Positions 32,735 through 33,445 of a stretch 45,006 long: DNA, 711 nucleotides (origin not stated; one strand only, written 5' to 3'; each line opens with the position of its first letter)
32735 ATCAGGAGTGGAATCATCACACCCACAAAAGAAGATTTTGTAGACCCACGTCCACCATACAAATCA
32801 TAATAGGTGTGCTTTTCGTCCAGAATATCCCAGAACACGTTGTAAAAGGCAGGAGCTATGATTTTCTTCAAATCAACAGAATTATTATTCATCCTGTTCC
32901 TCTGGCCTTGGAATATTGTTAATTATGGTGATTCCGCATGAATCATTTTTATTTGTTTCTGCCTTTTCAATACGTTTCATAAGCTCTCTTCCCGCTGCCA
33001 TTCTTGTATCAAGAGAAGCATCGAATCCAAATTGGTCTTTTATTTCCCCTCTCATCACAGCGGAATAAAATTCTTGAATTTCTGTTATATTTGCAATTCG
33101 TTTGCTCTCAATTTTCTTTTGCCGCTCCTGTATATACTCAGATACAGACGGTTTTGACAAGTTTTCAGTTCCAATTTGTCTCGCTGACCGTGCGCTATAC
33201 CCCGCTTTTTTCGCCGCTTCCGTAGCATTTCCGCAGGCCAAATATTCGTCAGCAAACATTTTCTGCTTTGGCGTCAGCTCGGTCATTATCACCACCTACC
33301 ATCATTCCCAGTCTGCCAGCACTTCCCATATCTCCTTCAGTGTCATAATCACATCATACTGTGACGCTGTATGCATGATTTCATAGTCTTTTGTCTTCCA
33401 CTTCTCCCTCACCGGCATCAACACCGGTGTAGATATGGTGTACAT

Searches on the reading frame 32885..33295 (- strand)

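Call 82: search_protein_families(library=pfam, max_evalue=0.001, proteins=[window:32885-33295:-])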
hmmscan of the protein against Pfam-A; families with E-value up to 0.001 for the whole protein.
window:32885-33295:- (136 aa): 1 family
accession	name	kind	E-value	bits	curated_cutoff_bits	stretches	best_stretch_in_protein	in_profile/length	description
PF03592.21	Terminase_2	-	7.6e-31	108.1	26.1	1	7-110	1-104/141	Terminase small subunit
